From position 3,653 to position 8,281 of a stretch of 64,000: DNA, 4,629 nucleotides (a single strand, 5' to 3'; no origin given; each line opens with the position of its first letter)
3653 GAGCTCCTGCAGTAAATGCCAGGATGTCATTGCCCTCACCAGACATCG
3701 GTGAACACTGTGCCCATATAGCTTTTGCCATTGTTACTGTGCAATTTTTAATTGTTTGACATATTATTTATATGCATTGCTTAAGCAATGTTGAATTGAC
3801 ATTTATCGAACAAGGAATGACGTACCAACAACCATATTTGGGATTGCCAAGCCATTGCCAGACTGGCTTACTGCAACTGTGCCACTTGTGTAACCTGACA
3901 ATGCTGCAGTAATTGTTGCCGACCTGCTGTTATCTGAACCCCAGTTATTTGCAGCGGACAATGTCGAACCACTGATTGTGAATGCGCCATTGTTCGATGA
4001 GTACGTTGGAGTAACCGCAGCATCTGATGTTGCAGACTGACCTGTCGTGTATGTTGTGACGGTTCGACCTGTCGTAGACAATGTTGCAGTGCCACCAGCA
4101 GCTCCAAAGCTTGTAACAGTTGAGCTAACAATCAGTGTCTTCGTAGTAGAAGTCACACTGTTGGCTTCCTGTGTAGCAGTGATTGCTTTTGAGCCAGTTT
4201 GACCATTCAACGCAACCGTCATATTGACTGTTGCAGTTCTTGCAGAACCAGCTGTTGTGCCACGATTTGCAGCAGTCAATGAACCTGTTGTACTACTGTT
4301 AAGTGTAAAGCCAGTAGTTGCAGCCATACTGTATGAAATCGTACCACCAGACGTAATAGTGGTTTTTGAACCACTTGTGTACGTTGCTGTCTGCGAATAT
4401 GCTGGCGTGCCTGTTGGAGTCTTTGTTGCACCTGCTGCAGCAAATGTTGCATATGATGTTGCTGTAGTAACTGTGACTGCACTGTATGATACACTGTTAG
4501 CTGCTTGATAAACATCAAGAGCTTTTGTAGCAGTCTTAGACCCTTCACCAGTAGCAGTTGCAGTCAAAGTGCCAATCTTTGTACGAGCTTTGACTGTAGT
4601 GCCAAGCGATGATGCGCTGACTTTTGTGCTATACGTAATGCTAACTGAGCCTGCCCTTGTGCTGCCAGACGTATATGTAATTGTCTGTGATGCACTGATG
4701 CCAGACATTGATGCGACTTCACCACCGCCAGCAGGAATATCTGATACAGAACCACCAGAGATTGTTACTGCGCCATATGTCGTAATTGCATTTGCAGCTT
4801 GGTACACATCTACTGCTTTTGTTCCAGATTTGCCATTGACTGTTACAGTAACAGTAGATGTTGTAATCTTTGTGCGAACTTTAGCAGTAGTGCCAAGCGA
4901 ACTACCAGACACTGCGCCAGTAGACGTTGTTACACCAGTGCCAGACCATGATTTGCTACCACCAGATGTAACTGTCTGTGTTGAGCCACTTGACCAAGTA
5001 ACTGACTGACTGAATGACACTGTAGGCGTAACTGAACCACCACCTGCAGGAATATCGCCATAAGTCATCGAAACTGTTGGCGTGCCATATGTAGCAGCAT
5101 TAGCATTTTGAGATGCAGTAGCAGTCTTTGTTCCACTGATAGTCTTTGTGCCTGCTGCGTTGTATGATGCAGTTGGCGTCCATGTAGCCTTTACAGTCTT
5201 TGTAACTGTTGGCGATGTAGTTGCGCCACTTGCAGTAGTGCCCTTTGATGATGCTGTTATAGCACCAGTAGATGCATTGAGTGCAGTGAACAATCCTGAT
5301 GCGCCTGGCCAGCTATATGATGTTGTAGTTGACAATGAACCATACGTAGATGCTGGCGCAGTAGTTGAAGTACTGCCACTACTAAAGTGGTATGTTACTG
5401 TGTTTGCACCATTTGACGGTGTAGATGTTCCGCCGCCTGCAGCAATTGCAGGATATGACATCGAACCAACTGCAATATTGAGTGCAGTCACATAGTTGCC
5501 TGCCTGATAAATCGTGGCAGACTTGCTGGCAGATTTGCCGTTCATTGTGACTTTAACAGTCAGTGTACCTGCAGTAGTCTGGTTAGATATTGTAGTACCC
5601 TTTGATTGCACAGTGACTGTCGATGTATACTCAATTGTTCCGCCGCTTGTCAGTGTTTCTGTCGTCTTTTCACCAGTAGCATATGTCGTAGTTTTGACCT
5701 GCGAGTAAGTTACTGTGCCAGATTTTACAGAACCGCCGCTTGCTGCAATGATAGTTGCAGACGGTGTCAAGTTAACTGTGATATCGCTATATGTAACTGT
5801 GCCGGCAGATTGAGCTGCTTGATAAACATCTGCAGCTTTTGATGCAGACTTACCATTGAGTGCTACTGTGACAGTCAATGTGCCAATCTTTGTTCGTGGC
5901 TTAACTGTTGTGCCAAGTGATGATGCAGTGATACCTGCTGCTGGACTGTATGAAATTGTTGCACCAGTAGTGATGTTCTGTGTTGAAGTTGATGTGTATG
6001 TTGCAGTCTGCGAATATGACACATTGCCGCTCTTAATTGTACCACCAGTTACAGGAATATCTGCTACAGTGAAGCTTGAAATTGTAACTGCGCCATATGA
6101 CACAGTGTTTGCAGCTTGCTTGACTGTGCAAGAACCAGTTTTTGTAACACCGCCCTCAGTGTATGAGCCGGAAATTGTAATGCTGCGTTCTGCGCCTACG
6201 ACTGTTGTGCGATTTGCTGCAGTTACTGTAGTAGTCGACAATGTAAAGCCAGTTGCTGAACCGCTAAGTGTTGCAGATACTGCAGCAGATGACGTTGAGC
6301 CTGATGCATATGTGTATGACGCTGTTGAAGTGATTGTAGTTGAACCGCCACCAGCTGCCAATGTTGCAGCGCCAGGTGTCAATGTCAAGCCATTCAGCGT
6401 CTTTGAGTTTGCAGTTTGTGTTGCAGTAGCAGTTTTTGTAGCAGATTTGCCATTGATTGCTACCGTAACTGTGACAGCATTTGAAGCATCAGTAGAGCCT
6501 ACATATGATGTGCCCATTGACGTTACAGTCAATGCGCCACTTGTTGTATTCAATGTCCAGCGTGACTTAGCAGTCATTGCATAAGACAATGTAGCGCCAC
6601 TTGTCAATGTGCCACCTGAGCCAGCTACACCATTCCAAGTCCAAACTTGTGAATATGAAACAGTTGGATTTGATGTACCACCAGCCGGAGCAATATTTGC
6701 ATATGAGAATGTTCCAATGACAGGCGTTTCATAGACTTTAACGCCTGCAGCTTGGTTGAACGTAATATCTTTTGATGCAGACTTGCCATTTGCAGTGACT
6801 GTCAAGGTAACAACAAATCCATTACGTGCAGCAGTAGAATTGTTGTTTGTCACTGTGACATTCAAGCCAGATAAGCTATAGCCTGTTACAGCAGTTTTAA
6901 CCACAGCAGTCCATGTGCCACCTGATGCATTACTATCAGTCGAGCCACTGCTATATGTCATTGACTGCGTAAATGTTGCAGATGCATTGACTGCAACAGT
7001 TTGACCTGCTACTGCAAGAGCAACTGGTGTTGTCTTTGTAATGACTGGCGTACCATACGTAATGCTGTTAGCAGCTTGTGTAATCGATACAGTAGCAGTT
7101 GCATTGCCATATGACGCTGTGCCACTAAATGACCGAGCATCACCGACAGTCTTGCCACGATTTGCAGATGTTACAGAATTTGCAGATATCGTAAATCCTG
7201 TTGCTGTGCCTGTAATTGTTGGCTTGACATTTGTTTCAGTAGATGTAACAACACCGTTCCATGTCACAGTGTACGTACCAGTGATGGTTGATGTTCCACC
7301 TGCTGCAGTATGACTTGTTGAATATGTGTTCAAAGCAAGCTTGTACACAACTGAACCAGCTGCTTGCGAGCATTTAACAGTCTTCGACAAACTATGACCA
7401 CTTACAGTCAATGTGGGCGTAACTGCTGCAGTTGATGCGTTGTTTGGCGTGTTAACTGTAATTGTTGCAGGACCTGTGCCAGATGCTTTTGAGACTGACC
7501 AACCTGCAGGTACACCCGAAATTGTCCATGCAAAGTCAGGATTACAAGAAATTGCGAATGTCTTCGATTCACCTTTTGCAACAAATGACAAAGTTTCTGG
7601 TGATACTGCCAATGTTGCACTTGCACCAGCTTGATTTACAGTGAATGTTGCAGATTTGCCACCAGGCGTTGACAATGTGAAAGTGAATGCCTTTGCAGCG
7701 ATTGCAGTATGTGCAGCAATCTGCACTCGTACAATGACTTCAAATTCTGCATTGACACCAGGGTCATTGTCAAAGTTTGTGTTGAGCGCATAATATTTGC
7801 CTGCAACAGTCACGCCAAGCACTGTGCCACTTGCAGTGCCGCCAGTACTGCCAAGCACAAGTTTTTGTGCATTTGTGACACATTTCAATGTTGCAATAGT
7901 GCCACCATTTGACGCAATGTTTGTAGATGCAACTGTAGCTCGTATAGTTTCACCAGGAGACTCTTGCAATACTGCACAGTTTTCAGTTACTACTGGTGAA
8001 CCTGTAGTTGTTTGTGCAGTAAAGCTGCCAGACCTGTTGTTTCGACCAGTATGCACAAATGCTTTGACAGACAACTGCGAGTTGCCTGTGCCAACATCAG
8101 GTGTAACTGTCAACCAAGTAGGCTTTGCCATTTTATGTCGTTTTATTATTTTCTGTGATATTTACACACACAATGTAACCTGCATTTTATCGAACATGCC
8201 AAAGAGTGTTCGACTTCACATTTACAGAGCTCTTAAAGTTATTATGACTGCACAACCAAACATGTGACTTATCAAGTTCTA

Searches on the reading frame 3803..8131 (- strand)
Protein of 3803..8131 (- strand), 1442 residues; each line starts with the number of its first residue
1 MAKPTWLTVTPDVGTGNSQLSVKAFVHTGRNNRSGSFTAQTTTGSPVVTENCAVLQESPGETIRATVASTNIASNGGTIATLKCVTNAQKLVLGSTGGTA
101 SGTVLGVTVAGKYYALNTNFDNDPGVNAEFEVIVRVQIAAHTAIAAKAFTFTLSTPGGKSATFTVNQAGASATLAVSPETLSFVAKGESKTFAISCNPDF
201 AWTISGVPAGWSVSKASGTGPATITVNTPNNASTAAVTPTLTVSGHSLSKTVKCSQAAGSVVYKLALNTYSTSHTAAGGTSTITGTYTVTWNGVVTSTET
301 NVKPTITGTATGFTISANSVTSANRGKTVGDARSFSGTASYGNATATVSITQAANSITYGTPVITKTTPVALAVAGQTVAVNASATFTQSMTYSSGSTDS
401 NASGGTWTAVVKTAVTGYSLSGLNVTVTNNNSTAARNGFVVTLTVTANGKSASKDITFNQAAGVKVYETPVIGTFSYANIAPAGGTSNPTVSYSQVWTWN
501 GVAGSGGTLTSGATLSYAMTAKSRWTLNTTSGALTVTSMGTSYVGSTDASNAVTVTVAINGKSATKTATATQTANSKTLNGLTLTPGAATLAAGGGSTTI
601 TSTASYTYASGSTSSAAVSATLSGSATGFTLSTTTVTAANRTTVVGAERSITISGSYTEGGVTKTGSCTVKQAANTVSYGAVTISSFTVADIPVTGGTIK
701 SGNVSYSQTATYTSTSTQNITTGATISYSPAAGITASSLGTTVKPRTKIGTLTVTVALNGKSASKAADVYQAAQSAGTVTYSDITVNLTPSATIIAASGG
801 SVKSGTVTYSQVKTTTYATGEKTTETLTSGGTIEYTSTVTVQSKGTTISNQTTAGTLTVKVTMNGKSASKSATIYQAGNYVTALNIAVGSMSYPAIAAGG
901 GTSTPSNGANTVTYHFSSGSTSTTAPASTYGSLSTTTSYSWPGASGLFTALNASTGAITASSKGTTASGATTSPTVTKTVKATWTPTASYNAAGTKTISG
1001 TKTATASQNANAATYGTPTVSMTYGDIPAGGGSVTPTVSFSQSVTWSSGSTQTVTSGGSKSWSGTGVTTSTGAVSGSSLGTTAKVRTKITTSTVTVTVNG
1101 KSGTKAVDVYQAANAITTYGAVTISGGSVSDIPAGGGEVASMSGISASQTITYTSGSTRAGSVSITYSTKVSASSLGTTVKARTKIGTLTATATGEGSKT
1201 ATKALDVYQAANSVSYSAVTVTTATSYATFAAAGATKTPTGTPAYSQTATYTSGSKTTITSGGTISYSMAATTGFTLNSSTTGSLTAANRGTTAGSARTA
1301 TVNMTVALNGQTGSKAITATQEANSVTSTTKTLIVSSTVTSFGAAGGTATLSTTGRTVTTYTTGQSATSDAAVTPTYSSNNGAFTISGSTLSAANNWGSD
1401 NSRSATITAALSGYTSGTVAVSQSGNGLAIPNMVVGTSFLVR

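Call 3: search_protein_families(library=pfam, proteins=[window:3803-8131:-], max_evalue=1)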
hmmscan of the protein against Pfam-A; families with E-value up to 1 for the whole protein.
window:3803-8131:- (1442 aa): 2 families
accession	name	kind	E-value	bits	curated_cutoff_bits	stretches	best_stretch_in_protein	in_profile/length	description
PF13004.13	BACON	-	0.019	15.4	25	2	3-49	8-57/61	Putative binding domain, N-terminal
PF18852.6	LPD34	-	0.29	11.1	27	0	789-846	38-95/213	Large polyvalent protein associated domain 34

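Call 4: search_protein_families(library=phrogs, proteins=[window:3803-8131:-], max_evalue=0.01)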
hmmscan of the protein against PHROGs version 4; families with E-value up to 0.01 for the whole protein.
window:3803-8131:- (1442 aa): 0 families

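Call 13: find_homologous_proteins(query=window:3803-8131:-)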
Query window:3803-8131:- (1442 aa): 152 proteins with E <= 0.001 among 8000 candidates; the best 120 are listed.
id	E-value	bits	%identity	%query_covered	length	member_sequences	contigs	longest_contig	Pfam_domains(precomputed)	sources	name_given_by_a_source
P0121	0.0e+0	2724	98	100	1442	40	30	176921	-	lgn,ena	-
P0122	0.0e+0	1565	41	78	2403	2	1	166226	-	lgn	-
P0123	0.0e+0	1352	43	69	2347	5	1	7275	-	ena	-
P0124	1.5e-259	883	40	63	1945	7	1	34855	-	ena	-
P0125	1.6e-242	826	42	46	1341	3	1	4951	-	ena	-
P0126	8.8e-234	797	36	99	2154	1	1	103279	-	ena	-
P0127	5.8e-197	675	38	43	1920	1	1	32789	-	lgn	-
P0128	9.5e-192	658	44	33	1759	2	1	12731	PF13004.14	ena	-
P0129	1.3e-187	644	40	49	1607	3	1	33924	-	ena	-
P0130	7.5e-182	625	47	26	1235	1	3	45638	-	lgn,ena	-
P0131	9.4e-182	625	35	69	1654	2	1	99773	-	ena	-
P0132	1.0e-181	625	41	33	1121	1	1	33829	-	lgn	-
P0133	6.1e-181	622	39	47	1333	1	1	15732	-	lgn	-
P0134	6.2e-181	622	40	43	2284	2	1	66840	PF13004.14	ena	-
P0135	1.1e-178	615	39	36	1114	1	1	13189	-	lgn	-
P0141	6.6e-170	586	34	60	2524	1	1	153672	-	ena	-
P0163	2.8e-134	468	38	59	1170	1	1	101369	-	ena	-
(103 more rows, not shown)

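Call 19: find_encoding_contigs(protein=P0121, flank=10000, max_places=3)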
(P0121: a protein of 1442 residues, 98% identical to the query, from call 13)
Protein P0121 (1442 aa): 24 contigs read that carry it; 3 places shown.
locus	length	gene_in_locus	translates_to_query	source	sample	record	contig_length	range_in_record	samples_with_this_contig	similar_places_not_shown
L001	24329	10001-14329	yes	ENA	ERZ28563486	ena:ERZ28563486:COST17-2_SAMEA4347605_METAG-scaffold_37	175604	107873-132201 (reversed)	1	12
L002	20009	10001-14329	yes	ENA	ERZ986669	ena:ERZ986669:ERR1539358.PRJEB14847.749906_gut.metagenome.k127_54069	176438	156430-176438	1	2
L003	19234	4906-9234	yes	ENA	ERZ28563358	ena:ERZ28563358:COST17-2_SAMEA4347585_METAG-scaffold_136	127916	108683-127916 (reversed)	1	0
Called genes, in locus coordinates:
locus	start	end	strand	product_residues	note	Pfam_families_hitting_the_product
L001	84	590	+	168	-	-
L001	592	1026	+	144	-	-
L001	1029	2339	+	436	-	-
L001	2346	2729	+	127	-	-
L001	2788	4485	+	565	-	-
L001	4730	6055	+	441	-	-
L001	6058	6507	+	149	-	-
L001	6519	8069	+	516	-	-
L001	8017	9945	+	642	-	-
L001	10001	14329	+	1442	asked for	-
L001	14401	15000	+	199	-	-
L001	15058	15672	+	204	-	PF13004:BACON (faint)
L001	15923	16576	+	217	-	-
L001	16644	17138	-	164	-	-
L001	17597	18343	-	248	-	-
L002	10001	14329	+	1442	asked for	-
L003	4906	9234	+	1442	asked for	-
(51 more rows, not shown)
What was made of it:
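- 3803..8131 (-): Gene for the 1442-aa fibre-like protein. It consists of a plug (aa 1-57, 7961-8131), a middle domain (aa 58-168, 7628-7960), one complete BACON-like domain (aa 169-258, 7358-7627), 11 repeats of ~100 aa (aa 259-1425, 3857-7357) and a C-terminal tail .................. (3806-3856). A 98%-identical protein, P0121, lies on 176-kb human-gut contigs (calls 13, 19).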

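Call 43: find_encoding_contigs(protein=P0122, flank=10000, max_places=1)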
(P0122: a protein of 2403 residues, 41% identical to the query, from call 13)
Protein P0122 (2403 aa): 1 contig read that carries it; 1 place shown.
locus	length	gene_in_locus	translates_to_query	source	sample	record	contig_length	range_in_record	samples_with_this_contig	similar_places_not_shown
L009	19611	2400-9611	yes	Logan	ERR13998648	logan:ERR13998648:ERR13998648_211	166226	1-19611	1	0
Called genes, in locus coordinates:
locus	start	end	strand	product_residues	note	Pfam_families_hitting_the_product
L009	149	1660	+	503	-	PF22337:Phage_fiber_rpt (weak)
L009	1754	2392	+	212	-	-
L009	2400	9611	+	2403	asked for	-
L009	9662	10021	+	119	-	-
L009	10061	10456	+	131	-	-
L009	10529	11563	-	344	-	PF01051:Rep3_N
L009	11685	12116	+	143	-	-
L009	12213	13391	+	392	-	PF13876:Phage_gp49_66, PF21825:Sequestin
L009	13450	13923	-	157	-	PF18925:DUF5675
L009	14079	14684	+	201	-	-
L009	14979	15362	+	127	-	-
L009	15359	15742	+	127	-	-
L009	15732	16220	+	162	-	-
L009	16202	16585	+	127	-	-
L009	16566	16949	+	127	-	-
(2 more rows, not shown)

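Call 44: find_encoding_contigs(protein=P0163, flank=10000, max_places=1)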
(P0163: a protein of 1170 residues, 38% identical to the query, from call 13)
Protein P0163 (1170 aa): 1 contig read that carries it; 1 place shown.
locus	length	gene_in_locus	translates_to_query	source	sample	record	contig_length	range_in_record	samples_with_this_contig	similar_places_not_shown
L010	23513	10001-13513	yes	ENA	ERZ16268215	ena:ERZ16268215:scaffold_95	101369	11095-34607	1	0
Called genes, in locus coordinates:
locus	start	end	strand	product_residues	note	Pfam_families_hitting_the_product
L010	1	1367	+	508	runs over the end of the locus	PF17236:SU10_MCP (weak)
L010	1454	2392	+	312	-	-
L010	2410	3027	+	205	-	-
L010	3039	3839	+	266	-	-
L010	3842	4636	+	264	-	-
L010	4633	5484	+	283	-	-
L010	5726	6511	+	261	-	-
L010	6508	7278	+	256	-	-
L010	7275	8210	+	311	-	-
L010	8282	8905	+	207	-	-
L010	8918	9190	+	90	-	-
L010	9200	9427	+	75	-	-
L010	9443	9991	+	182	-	-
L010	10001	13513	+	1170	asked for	-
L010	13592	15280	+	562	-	-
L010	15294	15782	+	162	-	-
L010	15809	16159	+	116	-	-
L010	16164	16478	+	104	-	-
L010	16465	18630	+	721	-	-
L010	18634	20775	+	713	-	-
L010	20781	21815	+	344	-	-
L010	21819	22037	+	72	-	-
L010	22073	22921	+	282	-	PF23980:Phage_tail_tube_init (weak)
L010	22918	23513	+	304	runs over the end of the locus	-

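Call 45: find_encoding_contigs(protein=P0141, flank=10000, max_places=1)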
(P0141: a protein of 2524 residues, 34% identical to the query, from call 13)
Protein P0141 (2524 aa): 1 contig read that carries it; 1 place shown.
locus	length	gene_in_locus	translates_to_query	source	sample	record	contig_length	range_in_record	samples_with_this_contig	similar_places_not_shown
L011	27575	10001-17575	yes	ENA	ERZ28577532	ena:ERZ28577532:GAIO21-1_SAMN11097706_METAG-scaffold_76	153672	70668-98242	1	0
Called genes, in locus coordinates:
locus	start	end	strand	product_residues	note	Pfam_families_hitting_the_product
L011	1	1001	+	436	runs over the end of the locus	-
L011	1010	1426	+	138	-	-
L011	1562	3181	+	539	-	-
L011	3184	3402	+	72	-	-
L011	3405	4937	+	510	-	-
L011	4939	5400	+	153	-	-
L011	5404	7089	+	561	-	-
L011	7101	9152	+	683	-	-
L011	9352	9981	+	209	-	PF13004:BACON (faint)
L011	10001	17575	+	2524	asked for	-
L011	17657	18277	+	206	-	PF13004:BACON (weak), PF19190:BACON_2 (weak)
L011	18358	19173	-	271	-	-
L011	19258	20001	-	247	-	-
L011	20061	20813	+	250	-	-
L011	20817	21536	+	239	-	-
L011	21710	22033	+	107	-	-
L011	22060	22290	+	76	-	-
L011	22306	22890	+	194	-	-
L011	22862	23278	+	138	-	-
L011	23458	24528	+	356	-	PF08804:gp32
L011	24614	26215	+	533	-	PF04851:ResIII, PF00270:DEAD, PF00271:Helicase_C (weak)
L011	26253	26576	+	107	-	PF00085:Thioredoxin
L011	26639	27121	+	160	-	-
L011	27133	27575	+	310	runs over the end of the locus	-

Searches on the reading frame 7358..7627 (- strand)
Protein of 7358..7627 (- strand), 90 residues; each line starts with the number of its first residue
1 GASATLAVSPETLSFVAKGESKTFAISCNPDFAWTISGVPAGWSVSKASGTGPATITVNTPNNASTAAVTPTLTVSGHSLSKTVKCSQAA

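Call 32: search_protein_families(library=pfam, proteins=[window:7358-7627:-], max_evalue=1)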
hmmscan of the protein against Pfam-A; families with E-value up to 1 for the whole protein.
seq(90 aa): 5 families
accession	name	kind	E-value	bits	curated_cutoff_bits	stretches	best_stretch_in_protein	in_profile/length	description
PF19408.5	PKD_6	-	0.0066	17.2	25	1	31-73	33-70/82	PKD-like domain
PF17766.7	fn3_6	-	0.0066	17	26.4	1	5-30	46-71/99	Fibronectin type-III domain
PF24514.1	SpaA_4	-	0.072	14.3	27.3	1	10-86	26-101/107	Prealbumin-like fold domain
PF13004.13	BACON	-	0.15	12.5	25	1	39-88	7-60/61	Putative binding domain, N-terminal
PF21308.3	C3_CUB2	-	0.21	11.7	26.7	1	47-64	43-60/62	Complement component 3, CUB domain, second segment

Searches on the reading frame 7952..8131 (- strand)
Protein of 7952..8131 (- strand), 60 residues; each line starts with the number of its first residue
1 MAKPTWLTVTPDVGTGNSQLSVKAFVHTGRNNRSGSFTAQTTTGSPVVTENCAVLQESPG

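Call 54: search_protein_families(library=pfam, proteins=[window:7952-8131:-], max_evalue=1)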
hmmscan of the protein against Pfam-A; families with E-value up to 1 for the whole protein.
seq(60 aa): 2 families
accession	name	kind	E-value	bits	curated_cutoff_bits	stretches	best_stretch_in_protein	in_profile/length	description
PF13004.13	BACON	-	5.6e-05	23.5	25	1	3-49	8-57/61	Putative binding domain, N-terminal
PF19190.6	BACON_2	-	0.0013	19.1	25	1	5-45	42-80/94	Viral BACON domain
